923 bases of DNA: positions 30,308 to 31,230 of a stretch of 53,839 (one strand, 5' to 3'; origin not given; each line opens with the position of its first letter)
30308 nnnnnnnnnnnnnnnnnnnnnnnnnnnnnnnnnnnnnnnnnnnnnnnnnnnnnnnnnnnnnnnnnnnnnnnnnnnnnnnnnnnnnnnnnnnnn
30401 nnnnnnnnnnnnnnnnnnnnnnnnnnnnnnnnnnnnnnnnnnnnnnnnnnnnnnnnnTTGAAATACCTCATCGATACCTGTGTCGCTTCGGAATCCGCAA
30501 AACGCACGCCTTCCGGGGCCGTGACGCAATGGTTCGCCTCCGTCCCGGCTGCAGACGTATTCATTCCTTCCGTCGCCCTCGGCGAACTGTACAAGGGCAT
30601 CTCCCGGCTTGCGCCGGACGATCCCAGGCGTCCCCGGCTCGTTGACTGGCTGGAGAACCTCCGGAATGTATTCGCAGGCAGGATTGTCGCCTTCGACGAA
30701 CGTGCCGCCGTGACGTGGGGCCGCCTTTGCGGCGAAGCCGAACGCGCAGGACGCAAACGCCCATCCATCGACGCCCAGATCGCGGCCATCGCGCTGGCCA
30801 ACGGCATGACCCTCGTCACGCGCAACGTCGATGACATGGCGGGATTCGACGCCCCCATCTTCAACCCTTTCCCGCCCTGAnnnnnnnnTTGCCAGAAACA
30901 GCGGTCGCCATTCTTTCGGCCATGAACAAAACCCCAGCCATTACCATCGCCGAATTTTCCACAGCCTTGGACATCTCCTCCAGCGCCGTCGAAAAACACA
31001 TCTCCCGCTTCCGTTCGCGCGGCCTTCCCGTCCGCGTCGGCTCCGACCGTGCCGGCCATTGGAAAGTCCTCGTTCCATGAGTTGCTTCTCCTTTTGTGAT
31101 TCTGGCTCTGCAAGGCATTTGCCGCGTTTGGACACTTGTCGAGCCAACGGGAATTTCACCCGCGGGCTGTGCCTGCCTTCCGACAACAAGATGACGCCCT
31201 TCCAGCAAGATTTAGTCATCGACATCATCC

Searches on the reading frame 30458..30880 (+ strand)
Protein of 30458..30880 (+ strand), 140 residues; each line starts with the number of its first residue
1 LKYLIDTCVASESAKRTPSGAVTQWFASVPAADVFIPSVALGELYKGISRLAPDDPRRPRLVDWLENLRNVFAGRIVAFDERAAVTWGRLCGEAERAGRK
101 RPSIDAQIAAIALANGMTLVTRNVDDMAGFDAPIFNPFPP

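Call 4: search_protein_families(library=pfam, proteins=[window:30458-30880:+], max_evalue=0.01)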
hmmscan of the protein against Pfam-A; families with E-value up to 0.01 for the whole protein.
window:30458-30880:+ (140 aa): 1 family
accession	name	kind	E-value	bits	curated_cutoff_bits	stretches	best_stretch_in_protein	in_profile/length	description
PF01850.27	PIN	-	1.6e-11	45.3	23.6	1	3-125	1-113/120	PIN domain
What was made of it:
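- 30458..30880 (+): PIN-domain toxin, VapC/FitB-like, 140 aa, apparently intact. PF01850, 45.3 bits vs cut-off 23.6 (call 4).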

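Call 14: find_homologous_proteins(query=window:30458-30880:+, max_evalue=0.00001)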
Query window:30458-30880:+ (140 aa): 49 proteins with E <= 0.00001 among 139 candidates.
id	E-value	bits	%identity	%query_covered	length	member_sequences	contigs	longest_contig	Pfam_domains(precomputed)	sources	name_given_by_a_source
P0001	1.1e-87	309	100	100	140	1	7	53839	PF01850.28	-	-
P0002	9.2e-77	274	90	100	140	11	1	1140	PF01850.28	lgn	-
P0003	5.0e-72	258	86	99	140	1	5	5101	PF01850.28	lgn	-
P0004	1.3e-71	257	84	100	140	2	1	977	PF01850.28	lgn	-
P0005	1.6e-70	253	84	100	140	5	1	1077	PF01850.28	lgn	-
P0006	3.9e-69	249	82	100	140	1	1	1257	PF01850.28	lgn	-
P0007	1.0e-68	248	82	99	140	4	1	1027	PF01850.28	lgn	-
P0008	2.1e-65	237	79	100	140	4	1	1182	PF01850.28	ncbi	-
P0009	9.6e-64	231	79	96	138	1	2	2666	PF01850.28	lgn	-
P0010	1.8e-49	185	60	99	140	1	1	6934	PF01850.28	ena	-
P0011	2.9e-49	184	62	99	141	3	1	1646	PF01850.28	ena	-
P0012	8.3e-47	177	59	99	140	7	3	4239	PF01850.28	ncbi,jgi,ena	jgi:predicted nucleic acid-binding protein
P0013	3.5e-44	168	57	99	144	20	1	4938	PF01850.28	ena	-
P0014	5.3e-41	158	54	99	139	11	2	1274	PF01850.28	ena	-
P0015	3.9e-37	145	56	100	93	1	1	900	-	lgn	-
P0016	5.0e-37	145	52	99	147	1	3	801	PF01850.28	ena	-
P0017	6.6e-37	144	52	99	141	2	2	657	PF01850.28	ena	-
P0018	2.7e-36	142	56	86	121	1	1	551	PF01850.28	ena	-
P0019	2.4e-35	139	50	99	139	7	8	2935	PF01850.28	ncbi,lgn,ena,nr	ncbi:MAG: type II toxin-antitoxin system VapC family toxin [Kiritimatiellae bacterium]|nr:type II to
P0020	3.5e-35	139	49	99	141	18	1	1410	PF01850.28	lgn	-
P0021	7.5e-35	138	53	99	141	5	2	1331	PF01850.28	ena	-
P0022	2.2e-34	136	50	99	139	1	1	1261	PF01850.28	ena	-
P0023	6.3e-34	135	49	99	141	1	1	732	PF01850.28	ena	-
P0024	4.5e-33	132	48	99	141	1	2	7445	PF01850.28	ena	-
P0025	1.6e-32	130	48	99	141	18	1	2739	PF01850.28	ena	-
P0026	1.9e-32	130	49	99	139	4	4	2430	PF01850.28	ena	-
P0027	3.4e-32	129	51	99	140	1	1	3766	PF01850.28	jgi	-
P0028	2.2e-20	91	40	99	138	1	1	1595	PF01850.28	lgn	-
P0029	3.3e-20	90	42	99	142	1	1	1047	PF01850.28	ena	-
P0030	3.0e-18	84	39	99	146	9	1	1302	PF01850.28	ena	-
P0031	4.0e-18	84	40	99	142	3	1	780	PF01850.28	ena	-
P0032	7.4e-18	83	36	96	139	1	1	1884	PF01850.28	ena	-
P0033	1.4e-17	82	40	96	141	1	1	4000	PF01850.28,PF13470.13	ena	-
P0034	4.7e-17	80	35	96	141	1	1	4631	PF01850.28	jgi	jgi:toxin FitB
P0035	4.7e-17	80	40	96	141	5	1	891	PF01850.28,PF13470.13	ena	-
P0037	7.2e-17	80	34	96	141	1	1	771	PF01850.28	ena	-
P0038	1.3e-16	79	40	96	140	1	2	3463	PF01850.28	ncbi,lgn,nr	ncbi:MAG: type II toxin-antitoxin system VapC family toxin [Anaerolineales bacterium]|nr:type II tox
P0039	2.2e-16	78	38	96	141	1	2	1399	PF01850.28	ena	-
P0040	2.7e-16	78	39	96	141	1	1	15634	PF01850.28,PF13470.13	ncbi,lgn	-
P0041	4.3e-16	77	38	96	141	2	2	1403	PF01850.28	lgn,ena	-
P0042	1.2e-15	76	31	96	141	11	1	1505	PF01850.28,PF13470.13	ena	-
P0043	3.6e-15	74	38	96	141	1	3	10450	PF01850.28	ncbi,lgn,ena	-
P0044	6.1e-15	73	36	96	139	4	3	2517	PF01850.28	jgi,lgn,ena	-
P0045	3.2e-14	71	38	96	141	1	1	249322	PF01850.28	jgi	jgi:toxin FitB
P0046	7.8e-14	70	37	96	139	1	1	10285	PF01850.28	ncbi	-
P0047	5.2e-13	67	35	98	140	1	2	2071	PF01850.28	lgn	-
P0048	5.3e-12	64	33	93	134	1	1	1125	PF01850.28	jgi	jgi:toxin FitB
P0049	9.3e-10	56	32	96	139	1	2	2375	PF01850.28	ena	-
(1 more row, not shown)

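Call 15: find_encoding_contigs(protein=P0003, flank=6000, max_places=6)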
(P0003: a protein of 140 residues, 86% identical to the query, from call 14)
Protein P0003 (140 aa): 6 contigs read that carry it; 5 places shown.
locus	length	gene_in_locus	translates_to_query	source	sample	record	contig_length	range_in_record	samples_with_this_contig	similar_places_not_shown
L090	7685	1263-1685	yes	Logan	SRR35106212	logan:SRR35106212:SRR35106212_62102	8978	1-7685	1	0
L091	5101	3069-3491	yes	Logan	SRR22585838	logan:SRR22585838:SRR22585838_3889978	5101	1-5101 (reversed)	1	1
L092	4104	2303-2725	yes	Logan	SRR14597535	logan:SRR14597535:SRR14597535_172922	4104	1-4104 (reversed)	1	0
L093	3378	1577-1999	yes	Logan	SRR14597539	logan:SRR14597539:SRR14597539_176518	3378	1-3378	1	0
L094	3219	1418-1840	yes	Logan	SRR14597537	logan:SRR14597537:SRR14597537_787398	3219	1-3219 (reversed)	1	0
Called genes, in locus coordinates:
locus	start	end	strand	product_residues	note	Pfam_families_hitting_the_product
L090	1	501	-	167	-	?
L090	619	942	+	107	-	PF02604:PhdYeFM_antitox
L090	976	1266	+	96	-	-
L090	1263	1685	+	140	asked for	PF01850:PIN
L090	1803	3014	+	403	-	PF13173:AAA_14, PF13635:DUF4143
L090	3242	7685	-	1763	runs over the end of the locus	PF00112:Peptidase_C1, PF00041:fn3 (faint), PF18560:Lectin_like, PF21910:GH85_C (faint), PF25833:Fn3_SaeA_3rd (faint)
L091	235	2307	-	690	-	PF19190:BACON_2 (weak), PF13290:CHB_HEX_C_1, PF13287:Fn3_assoc (weak)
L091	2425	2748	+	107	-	PF02604:PhdYeFM_antitox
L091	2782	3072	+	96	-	-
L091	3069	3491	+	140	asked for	PF01850:PIN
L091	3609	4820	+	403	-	PF13173:AAA_14, PF13635:DUF4143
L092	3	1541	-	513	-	?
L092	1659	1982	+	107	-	PF02604:PhdYeFM_antitox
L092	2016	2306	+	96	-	-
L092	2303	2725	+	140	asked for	PF01850:PIN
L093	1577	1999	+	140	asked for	PF01850:PIN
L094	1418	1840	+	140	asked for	PF01850:PIN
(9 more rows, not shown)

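Call 16: find_encoding_contigs(protein=P0010, flank=7000, max_places=4)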
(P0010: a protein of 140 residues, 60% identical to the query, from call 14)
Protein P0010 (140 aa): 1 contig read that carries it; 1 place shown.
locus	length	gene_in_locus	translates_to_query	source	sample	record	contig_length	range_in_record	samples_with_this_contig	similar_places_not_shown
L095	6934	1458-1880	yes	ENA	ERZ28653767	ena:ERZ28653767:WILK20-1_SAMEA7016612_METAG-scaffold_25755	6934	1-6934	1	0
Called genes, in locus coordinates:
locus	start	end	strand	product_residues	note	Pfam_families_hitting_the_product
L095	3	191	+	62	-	?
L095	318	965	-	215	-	PF00702:Hydrolase, PF12710:HAD, PF13419:HAD_2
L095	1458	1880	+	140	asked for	PF01850:PIN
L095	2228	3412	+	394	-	PF00145:DNA_methylase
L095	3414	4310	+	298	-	PF14511:RE_EcoO109I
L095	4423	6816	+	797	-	-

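Call 21: find_encoding_contigs(protein=P0009, flank=3000, max_places=4)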
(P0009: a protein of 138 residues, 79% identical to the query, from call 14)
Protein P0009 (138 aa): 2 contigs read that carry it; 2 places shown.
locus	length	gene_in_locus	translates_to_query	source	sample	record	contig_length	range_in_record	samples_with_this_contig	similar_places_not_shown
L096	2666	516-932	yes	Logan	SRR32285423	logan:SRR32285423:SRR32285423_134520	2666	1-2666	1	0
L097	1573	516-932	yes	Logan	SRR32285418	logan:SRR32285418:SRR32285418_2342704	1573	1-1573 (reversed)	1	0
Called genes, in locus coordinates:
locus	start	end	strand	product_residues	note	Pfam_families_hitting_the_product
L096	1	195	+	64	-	?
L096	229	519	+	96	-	-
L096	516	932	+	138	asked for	PF01850:PIN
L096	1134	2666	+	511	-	?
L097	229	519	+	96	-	-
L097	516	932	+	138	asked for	PF01850:PIN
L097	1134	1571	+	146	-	?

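Call 22: find_encoding_contigs(protein=P0006, flank=3000, max_places=4)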
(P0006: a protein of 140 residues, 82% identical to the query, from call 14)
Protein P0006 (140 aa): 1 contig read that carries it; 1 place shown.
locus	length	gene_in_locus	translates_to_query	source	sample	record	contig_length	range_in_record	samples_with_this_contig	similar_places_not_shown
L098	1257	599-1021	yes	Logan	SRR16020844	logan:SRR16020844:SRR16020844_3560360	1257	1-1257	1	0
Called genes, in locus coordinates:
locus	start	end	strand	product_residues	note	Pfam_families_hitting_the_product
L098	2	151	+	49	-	?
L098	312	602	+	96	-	-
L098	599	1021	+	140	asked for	PF01850:PIN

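Call 23: find_encoding_contigs(protein=P0002, flank=3000, max_places=4)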
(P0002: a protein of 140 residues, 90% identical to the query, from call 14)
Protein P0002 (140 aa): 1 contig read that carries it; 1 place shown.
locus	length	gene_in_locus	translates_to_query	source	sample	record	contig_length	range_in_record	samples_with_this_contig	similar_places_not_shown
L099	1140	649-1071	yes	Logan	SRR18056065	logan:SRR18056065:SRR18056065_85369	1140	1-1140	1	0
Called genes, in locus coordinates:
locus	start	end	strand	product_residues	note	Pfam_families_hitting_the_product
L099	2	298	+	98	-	?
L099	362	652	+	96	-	-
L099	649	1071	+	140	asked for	PF01850:PIN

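Call 42: search_protein_families(library=ncbifam, proteins=[window:30458-30880:+], max_evalue=0.01)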
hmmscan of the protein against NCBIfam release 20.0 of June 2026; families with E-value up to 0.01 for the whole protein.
window:30458-30880:+ (140 aa): 3 families
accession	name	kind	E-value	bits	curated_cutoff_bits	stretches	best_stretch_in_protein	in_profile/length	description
NF047863.1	VapCLeptosp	equivalog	6.3e-14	52.4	140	1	3-126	1-117/130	type II toxin-antitoxin system tRNA(fMet)-specific endonuclease VapC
NF047959.1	TA_toxin_VapC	equivalog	0.00027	21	80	1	4-125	2-115/125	type II toxin-antitoxin system VapC family toxin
NF010285.0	PRK13725.1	subfamily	0.00039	20.4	143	1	2-127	3-120/132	tRNA(fMet)-specific endonuclease VapC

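Call 43: search_protein_families(library=padloc, proteins=[window:30458-30880:+], max_evalue=0.001)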
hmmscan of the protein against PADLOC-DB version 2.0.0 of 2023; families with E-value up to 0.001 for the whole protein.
window:30458-30880:+ (140 aa): 0 families

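Call 64: search_solved_structures(query=window:30458-30880:+, max_evalue=0.001)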
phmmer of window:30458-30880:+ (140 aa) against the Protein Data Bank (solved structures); distinct sequences matched with E-value up to 0.001: 4.
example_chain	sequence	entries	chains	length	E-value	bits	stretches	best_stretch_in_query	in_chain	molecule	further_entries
2h1c_A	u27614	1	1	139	3.5e-15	59.4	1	4-138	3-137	Trafficking protein B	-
2h1o_A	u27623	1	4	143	3.9e-15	59.2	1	4-138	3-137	Trafficking protein B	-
2bsq_A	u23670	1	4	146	4.3e-15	59.1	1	4-138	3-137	TRAFFICKING PROTEIN B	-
3dbo_B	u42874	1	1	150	0.00052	23.2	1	35-132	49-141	Uncharacterized protein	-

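Call 70: search_solved_structures(query=window:30458-30880:+, max_evalue=1e-10, show_alignments=1)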
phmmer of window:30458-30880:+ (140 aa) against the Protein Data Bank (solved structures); distinct sequences matched with E-value up to 1e-10: 3.
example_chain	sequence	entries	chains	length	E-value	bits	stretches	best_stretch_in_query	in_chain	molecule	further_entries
2h1c_A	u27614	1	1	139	3.5e-15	59.4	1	4-138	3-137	Trafficking protein B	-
2h1o_A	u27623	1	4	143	3.9e-15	59.2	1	4-138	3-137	Trafficking protein B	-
2bsq_A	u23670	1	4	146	4.3e-15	59.1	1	4-138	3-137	TRAFFICKING PROTEIN B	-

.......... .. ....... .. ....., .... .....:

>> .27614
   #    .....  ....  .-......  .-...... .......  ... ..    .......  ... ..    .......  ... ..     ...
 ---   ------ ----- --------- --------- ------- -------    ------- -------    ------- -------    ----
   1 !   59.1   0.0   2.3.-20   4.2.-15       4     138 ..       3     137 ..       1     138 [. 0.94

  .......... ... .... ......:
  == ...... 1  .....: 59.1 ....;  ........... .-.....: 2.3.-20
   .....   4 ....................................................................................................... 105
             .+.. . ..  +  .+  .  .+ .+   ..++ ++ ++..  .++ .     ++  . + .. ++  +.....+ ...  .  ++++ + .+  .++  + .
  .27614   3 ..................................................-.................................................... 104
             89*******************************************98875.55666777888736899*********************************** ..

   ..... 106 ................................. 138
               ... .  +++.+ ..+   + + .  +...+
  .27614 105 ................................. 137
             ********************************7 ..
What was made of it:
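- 30458..30880 (+): FitB 2H1C E = 3.5e-15, with D6, E43 and D105 aligned to the FitB acidic residues and N123 at the fourth position (calls 64, 70).
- On Type II toxin-antitoxin, VapBC/FitAB: FitB (PDB 2H1C) E = 3.5e-15 over residues 4-138 (calls 64, 70).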

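Call 72: find_related_loci(query=window:30458-30880:+, collection=viral_contigs, flank=5000)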
Query window:30458-30880:+ (140 aa) in viral_contigs; peptide patterns used: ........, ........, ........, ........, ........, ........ (x = any residue, [..] = any of these).
48 stretches matched a pattern, but none encodes a relative of the query by tblastn (E <= 1e-3).

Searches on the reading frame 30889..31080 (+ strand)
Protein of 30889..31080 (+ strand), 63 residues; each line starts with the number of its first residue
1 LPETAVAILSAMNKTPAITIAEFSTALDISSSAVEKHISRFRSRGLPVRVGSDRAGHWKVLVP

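Call 4: search_protein_families(library=pfam, proteins=[window:30889-31080:+], max_evalue=0.01)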
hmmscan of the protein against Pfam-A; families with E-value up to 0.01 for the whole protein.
window:30889-31080:+ (63 aa): 5 families
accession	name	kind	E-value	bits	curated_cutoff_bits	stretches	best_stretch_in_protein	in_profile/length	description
PF13412.12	HTH_24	-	1e-05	25.4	21.9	1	3-46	3-46/48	Winged helix-turn-helix DNA-binding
PF08279.18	HTH_11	-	5e-05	23.5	25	1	12-48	9-46/55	HTH domain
PF12802.13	MarR_2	-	0.00046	20.7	27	1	3-50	5-53/61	MarR family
PF12840.13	HTH_20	-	0.0021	18.5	27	1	4-46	5-47/51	Helix-turn-helix domain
PF01022.26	HTH_5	-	0.0022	18.3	22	1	3-46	2-44/47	Bacterial regulatory protein, arsR family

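Call 32: search_protein_representatives(protein=window:30889-31080:+)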
Query: 63 residues. Proteins with E-value up to 0.001 (for the whole library): 985; up to 1e-10: 46; up to 1e-30: 2. The best 150 are listed.
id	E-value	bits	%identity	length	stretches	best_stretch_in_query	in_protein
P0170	3.6e-44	161.6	28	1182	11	7-60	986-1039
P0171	6.5e-34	129.5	29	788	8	7-61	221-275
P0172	3.2e-28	111.7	30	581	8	6-61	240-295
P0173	6.1e-24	98.3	33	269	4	9-61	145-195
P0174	5.1e-21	89.2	30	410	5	9-61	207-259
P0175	5.7e-21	89.0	28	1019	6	3-60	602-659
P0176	1.2e-20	88.0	32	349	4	8-61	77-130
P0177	1.1e-19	85.0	29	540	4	8-61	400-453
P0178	1.7e-18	81.3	40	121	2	7-60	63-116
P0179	1.0e-17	78.9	44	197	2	4-61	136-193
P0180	1.1e-17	78.8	29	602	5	9-61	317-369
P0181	1.4e-17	78.4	32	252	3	6-61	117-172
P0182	2.8e-17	77.5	33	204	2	1-60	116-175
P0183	3.9e-17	77.0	36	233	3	2-59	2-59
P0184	3.3e-15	71.0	38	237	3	7-61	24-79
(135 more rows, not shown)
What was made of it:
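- Many single-domain proteins of this kind exist (call 32).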

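Call 42: search_protein_families(library=ncbifam, proteins=[window:30889-31080:+], max_evalue=0.01)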
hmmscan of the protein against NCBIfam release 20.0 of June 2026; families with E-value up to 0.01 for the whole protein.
window:30889-31080:+ (63 aa): 3 families
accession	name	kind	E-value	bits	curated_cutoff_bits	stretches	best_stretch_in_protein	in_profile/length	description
TIGR00122.1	birA_repr_reg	equivalog_domain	0.0002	21.2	70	1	23-50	19-46/69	biotin operon repressor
NF053606.1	Sta1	subfamily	0.0051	16.9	80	1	3-49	20-66/100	Sta1 family transcriptional regulator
NF008847.0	PRK11886.1-2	equivalog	0.0079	15.5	293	1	5-50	7-53/320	bifunctional biotin--[acetyl-CoA-carboxylase] ligase/biotin operon repressor BirA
